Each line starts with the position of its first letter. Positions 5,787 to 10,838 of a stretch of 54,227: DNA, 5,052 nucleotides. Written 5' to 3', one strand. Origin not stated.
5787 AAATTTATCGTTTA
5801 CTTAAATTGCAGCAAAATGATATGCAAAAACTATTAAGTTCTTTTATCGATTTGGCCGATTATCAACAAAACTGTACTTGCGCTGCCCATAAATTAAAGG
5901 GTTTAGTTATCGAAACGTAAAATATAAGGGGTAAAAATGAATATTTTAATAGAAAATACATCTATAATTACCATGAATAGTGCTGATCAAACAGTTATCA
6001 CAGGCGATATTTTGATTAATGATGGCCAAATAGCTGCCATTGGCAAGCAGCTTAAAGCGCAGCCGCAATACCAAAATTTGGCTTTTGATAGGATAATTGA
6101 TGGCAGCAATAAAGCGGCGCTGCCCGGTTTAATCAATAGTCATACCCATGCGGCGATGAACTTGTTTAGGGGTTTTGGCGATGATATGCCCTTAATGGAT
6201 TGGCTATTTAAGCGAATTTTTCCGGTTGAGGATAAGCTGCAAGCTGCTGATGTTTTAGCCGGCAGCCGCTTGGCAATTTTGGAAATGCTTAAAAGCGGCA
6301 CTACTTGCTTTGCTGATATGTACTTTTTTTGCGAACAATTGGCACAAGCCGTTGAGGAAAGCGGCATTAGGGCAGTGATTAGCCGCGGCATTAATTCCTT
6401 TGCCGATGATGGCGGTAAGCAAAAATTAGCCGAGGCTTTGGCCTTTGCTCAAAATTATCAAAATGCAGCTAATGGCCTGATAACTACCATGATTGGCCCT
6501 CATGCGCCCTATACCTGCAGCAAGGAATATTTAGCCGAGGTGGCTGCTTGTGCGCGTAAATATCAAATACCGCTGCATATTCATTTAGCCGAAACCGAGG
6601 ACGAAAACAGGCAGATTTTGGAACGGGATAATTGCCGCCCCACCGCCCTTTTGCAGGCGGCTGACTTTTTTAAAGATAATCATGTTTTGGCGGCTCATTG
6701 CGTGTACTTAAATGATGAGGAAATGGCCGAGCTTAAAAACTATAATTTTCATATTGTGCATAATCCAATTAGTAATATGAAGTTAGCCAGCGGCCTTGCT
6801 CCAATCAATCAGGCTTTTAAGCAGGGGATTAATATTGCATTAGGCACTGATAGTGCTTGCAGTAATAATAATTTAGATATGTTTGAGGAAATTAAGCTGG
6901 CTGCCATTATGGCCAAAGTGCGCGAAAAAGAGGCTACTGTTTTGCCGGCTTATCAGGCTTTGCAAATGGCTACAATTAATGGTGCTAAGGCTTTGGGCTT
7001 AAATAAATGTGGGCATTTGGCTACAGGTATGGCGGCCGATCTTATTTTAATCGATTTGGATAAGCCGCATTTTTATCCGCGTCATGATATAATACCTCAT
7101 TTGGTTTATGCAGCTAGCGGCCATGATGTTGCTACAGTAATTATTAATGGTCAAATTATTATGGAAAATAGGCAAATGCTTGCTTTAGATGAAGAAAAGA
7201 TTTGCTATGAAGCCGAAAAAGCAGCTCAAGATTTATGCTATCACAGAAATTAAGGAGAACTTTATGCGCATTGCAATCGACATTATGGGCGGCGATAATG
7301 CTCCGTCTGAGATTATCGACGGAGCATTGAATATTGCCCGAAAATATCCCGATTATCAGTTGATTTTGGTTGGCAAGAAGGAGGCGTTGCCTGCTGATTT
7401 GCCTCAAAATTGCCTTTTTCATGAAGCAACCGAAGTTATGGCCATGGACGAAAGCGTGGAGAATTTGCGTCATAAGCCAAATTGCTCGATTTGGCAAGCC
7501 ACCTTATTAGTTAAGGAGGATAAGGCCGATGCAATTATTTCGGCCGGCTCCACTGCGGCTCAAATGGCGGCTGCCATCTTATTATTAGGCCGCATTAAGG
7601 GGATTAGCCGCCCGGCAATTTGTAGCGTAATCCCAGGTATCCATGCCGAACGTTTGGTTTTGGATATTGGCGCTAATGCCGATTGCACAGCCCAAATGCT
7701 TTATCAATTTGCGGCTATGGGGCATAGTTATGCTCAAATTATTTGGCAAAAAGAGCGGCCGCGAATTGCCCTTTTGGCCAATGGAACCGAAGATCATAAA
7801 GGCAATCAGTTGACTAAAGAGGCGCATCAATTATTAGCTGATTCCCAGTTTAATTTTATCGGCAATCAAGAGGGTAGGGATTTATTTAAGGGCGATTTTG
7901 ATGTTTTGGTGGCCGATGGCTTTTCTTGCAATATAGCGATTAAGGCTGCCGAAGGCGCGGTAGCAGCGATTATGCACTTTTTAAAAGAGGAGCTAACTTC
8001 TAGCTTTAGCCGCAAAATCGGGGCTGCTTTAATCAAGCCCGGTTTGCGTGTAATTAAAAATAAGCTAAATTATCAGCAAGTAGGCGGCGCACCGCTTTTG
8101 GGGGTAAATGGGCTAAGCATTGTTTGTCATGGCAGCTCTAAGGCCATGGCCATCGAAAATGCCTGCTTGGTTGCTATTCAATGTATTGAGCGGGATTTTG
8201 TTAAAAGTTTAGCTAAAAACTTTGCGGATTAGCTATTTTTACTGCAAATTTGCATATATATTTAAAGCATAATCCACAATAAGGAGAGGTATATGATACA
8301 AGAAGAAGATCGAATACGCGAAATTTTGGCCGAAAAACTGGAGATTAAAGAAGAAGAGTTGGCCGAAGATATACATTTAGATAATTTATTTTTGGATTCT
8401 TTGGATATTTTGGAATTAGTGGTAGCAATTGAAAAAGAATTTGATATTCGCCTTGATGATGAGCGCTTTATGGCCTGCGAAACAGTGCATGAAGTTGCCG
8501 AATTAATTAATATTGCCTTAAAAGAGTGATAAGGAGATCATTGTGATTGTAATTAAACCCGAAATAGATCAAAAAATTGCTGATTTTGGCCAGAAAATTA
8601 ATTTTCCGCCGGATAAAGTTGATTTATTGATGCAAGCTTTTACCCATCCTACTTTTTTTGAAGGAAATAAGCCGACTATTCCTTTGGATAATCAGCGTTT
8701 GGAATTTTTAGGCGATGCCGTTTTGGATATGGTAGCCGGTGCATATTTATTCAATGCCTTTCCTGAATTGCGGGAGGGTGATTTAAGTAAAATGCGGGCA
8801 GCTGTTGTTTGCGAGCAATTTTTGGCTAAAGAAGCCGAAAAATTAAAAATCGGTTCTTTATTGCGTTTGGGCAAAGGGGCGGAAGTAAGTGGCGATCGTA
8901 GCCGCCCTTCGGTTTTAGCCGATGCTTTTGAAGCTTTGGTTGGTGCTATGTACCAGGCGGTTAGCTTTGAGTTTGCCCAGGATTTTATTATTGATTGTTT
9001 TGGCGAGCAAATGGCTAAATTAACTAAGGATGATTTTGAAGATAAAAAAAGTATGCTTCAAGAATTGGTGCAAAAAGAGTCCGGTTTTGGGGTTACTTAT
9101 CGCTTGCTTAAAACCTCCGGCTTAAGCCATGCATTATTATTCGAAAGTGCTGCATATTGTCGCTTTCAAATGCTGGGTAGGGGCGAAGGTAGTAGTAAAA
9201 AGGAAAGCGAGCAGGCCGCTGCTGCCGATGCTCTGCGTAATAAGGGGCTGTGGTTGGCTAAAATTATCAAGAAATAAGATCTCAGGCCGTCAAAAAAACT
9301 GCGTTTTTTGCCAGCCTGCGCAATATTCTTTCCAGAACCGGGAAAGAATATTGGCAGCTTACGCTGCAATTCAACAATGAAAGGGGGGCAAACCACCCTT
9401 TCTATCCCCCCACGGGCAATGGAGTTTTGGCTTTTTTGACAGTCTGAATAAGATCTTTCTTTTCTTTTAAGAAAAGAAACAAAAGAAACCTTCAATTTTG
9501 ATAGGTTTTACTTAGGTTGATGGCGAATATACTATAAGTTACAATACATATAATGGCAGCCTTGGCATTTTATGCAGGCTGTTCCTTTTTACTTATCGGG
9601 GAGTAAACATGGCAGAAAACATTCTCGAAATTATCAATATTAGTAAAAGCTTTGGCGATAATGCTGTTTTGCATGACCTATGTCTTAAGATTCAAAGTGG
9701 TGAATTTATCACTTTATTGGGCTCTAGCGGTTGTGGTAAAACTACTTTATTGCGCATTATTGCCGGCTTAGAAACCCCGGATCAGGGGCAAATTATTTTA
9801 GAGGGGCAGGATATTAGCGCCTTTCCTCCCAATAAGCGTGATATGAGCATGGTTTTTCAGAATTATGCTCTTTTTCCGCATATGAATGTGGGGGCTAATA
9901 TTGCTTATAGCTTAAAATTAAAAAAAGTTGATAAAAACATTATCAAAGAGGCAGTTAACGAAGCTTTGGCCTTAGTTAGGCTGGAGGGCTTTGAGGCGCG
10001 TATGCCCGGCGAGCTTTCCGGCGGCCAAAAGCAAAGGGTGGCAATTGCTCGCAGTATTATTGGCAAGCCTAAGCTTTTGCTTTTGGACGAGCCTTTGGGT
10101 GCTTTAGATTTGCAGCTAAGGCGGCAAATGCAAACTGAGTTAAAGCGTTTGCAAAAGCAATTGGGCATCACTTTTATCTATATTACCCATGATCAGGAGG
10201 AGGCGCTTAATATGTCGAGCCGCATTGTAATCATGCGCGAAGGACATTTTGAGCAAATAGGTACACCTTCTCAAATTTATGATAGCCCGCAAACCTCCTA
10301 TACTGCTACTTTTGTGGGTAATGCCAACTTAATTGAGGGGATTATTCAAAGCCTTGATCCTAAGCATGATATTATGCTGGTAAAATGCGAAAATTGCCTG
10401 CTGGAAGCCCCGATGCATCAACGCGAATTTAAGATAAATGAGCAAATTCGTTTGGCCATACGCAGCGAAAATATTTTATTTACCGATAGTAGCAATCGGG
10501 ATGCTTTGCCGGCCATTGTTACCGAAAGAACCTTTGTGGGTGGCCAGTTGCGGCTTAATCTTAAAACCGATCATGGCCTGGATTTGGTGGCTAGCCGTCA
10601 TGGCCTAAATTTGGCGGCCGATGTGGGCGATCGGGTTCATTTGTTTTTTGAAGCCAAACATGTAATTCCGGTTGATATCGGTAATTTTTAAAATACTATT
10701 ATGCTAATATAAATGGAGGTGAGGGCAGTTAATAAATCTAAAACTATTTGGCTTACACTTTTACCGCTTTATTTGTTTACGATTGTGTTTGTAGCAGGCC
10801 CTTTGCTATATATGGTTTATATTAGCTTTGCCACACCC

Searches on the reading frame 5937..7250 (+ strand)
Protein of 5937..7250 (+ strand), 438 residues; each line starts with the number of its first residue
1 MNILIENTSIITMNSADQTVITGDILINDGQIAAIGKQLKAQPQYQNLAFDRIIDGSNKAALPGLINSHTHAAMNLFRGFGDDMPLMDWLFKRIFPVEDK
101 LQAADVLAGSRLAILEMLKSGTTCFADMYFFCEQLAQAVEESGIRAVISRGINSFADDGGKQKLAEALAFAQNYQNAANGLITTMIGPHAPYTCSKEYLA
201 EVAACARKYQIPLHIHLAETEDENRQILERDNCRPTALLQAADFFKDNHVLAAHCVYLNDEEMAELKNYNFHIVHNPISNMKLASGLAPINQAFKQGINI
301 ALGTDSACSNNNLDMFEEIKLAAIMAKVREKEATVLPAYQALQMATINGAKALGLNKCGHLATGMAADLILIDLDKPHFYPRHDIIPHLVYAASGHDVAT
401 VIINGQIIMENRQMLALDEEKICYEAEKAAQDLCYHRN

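Call 78: search_protein_families(library=pfam, proteins=[window:5937-7250:+], max_evalue=0.00001)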
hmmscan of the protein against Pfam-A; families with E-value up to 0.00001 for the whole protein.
window:5937-7250:+ (438 aa): 2 families
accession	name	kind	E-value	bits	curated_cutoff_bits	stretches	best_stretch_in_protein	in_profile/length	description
PF01979.26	Amidohydro_1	-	1.5e-73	248.5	25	1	61-407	2-344/345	Amidohydrolase family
PF07969.17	Amidohydro_3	-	1.4e-21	78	29.7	1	189-408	249-471/472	Amidohydrolase family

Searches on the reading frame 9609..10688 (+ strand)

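Call 78: search_protein_families(library=pfam, proteins=[window:9609-10688:+], max_evalue=0.00001)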
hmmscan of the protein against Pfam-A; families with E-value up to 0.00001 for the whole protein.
window:9609-10688:+ (360 aa): 2 families
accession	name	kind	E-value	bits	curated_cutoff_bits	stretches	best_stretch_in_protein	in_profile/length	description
PF00005.33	ABC_tran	-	1.9e-36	126.1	25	1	21-163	1-136/137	ABC transporter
PF08402.16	TOBE_2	-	9.5e-09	35.7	21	1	282-352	1-73/76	TOBE domain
